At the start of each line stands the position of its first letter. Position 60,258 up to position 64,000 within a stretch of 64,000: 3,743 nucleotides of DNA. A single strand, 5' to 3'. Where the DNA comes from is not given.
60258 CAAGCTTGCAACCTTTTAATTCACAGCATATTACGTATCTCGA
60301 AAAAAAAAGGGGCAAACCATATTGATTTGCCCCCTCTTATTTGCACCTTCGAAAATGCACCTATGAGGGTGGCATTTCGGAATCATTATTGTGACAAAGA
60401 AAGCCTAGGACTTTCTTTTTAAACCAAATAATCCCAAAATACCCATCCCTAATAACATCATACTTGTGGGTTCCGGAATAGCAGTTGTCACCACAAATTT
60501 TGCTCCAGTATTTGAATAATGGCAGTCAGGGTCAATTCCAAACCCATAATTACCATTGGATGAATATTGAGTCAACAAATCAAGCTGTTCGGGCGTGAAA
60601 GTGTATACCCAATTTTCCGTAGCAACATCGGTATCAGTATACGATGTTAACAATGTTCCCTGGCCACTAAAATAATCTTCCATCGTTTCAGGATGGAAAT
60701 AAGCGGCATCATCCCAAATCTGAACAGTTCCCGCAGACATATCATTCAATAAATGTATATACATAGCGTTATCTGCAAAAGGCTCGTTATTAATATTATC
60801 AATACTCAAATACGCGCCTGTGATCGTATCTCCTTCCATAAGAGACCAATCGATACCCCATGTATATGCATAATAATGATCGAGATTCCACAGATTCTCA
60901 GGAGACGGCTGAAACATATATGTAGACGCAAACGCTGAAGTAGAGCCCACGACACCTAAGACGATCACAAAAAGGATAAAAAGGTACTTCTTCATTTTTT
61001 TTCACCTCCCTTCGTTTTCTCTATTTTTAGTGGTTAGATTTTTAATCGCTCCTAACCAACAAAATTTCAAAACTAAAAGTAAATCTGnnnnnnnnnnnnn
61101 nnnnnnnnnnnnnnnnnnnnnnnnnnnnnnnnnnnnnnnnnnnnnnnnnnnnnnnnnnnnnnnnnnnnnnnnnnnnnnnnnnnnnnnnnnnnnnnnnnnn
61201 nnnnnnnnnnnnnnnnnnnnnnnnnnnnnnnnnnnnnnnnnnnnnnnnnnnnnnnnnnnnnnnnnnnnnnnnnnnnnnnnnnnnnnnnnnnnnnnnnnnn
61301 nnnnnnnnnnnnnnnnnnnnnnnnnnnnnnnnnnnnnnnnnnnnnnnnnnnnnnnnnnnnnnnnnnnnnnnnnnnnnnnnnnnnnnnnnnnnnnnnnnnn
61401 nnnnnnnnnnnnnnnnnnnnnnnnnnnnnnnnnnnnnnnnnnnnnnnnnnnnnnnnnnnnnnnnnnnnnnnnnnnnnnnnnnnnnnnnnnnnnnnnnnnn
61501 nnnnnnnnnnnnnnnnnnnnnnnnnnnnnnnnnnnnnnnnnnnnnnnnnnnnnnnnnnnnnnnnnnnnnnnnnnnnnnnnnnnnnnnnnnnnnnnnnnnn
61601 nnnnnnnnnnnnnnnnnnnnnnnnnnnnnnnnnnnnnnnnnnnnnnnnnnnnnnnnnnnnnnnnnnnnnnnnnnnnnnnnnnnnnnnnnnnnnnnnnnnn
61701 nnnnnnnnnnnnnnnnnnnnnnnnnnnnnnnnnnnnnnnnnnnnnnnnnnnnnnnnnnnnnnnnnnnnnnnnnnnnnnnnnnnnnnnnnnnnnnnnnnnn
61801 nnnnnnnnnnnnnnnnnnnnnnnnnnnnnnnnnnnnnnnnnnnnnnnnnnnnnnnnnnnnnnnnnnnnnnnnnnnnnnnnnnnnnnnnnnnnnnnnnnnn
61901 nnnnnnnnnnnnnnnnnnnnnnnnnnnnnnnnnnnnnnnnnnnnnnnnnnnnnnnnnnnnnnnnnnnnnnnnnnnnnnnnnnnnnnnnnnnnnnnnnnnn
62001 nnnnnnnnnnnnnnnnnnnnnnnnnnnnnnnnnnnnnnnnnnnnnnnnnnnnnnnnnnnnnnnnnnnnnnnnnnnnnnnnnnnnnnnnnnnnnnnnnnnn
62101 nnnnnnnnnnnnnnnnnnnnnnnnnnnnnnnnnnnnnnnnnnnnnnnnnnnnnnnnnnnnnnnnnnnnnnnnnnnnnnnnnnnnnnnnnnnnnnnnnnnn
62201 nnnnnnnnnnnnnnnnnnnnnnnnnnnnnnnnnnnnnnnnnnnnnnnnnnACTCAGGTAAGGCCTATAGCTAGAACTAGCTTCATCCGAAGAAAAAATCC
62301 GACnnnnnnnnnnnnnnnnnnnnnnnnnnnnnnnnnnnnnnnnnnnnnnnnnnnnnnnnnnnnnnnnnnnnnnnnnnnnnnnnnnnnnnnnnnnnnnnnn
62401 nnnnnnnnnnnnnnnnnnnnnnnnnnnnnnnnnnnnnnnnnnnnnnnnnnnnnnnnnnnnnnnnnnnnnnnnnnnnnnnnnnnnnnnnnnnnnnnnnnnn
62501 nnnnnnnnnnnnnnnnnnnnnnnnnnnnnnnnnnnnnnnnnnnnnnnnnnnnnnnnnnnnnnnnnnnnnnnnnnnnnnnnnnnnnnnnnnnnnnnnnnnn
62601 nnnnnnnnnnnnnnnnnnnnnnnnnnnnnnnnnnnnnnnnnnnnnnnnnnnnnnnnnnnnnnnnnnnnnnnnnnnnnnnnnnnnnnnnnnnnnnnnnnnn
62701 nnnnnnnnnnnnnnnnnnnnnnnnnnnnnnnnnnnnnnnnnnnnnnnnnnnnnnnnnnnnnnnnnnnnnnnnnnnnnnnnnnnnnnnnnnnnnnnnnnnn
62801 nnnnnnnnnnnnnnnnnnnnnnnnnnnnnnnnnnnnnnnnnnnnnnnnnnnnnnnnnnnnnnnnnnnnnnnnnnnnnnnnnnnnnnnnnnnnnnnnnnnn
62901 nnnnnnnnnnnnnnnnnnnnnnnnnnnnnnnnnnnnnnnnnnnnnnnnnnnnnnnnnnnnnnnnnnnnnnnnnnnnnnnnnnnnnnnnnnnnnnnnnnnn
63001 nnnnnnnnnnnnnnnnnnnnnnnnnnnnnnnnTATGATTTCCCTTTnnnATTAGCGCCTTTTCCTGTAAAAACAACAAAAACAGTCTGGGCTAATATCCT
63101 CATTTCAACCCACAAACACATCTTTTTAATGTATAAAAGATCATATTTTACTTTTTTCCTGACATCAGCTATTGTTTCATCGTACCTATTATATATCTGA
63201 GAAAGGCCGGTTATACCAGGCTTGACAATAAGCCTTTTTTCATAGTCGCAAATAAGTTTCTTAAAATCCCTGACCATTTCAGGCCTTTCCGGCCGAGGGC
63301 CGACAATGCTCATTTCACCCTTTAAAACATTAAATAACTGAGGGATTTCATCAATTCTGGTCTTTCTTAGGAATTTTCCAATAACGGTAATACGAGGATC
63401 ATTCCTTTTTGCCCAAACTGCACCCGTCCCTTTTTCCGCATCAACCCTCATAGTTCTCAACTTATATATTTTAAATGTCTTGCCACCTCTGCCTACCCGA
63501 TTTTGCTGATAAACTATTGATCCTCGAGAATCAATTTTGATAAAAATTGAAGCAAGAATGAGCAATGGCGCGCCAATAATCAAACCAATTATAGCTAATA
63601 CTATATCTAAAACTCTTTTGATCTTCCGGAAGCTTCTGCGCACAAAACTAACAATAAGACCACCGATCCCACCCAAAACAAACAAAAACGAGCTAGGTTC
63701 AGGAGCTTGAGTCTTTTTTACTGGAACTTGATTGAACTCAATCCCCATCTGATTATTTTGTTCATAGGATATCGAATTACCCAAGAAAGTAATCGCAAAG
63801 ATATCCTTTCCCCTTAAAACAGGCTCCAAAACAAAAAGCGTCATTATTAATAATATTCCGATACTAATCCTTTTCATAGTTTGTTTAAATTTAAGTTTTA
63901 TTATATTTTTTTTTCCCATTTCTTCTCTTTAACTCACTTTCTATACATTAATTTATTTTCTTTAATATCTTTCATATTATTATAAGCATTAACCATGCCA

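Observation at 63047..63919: Priming sugar transferase carrying an in-frame N-terminal 'mini PEP-CTERM protein'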

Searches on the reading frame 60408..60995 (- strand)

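Call 8: search_protein_families(library=ncbifam, proteins=[window:60408-60995:-], max_evalue=0.01)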
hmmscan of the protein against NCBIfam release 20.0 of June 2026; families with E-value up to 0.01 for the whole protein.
window:60408-60995:- (196 aa): 11 families
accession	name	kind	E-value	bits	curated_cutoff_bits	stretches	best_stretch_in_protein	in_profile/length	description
NF033554.9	floc_PepA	equivalog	7.8e-07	29.2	80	1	117-195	180-259/261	flocculation-associated PEP-CTERM protein PepA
NF038125.1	PEP_CTERM_THxN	subfamily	9.9e-06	25.3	85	1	163-195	211-245/246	THxN family PEP-CTERM protein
NF041538.1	PEP_EDSA_1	subfamily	1.7e-05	24.6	100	1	147-195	265-306/307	EDSAP-1 family PEP-CTERM protein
NF038126.1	PEP_CTERM_FxDxF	subfamily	1.9e-05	25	50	1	145-192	112-163/165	FxDxF family PEP-CTERM protein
TIGR02595.1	PEP_CTERM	domain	0.00038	21.1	16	1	173-195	1-22/24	PEP-CTERM sorting domain-containing protein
NF038120.1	PEP_CTERM_QFxxD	subfamily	0.00067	19.6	80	1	169-195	189-215/215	NF038120 family PEP-CTERM protein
NF041927.1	Xrt_dep_XDP1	equivalog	0.0013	18.7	125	1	170-195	216-241/242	exosortase-dependent surface protein XDP1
NF038129.1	PEP_NF038129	equivalog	0.006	16.4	65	1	167-195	165-193/194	NF038129 family PEP-CTERM protein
NF033947.0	PEP-cistern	hypoth_equivalog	0.0066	16.2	60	1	159-195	156-195/195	cistern family PEP-CTERM protein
NF038118.1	PEP_CTERM_CCXG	equivalog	0.0068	16.1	90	0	161-195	164-198/199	CCXG family PEP-CTERM protein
NF038124.1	PEP_CTERM_TLD_A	exception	0.007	16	100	1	111-194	155-234/235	PEP_CTERM-anchored TLD domain-containing protein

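Call 9: search_protein_families(library=pfam, proteins=[window:60408-60995:-], max_evalue=0.01)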
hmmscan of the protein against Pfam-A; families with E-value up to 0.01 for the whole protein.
window:60408-60995:- (196 aa): 2 families
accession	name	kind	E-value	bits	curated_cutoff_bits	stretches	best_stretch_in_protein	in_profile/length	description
PF07589.16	PEP-CTERM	-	7.9e-07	29.4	20.7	1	172-195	1-24/24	PEP-CTERM motif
PF18205.6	VPDSG-CTERM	-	0.0061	16.8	25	1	178-196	8-26/26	VPDSG-CTERM motif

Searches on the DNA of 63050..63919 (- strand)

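Call 70: search_rna_families(source=L001, start=9440, end=10010, threshold=evalue, max_evalue=1)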
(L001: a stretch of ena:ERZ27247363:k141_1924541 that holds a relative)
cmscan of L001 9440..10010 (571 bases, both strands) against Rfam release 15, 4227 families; matches with E-value up to 1: 2.
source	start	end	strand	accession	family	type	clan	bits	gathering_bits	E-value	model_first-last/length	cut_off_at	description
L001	9565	9657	+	RF00899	mir-235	Gene; miRNA;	-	20.7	75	0.3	1-77/77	no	mir-235 microRNA precursor family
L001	9560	9663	+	RF04261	MIR1861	Gene; miRNA;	-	17.7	88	0.81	1-110/110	no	MIR1861 microRNA precursor family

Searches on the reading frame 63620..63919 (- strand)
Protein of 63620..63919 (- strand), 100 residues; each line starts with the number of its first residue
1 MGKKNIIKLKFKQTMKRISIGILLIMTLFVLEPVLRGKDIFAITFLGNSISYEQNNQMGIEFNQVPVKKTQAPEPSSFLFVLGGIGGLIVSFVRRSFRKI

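Call 3: search_protein_families(library=ncbifam, proteins=[window:63620-63919:-], max_evalue=1)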
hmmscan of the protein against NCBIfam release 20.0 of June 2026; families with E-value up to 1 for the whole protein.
window:63620-63919:- (100 aa): 2 families
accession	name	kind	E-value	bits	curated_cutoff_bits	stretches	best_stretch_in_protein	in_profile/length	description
NF038129.1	PEP_NF038129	equivalog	0.074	12.9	65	1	66-95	165-193/194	NF038129 family PEP-CTERM protein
TIGR02595.1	PEP_CTERM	domain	0.32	11.9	16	1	72-95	1-21/24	PEP-CTERM sorting domain-containing protein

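Call 4: search_protein_families(library=pfam, proteins=[window:63620-63919:-], max_evalue=1)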
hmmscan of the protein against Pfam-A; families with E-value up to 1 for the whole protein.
window:63620-63919:- (100 aa): 1 family
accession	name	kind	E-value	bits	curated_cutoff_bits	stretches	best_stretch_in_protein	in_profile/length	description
PF07589.16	PEP-CTERM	-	0.00036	21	20.7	1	72-95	2-22/24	PEP-CTERM motif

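Call 32: search_protein_representatives(alignment_id=A2)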
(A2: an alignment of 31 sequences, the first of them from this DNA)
Query: 31 sequences, 102 profile positions. Proteins with E-value up to 0.001 (for the whole library): 33; up to 1e-10: 11; up to 1e-30: 1. The best 33 are listed.
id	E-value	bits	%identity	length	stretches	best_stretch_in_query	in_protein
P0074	7.3e-35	135.4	-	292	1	1-102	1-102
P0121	5.8e-30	119.6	-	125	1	14-102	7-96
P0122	4.9e-27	110.2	-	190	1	3-102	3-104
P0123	1.4e-25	105.5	-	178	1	6-102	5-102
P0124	9.1e-25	103.0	-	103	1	13-102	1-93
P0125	2.5e-24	101.6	-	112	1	12-102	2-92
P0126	2.9e-22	94.9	-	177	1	12-102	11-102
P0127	9.7e-21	90.0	-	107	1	25-102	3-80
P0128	6.1e-17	77.8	-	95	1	9-96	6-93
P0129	4.9e-16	74.9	-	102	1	7-83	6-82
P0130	5.8e-15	71.5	-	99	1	13-102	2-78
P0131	2.0e-08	50.5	-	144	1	12-100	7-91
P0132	9.6e-08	48.3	-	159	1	16-100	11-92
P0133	1.9e-07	47.4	-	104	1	37-102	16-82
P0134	7.1e-07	45.5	-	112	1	13-100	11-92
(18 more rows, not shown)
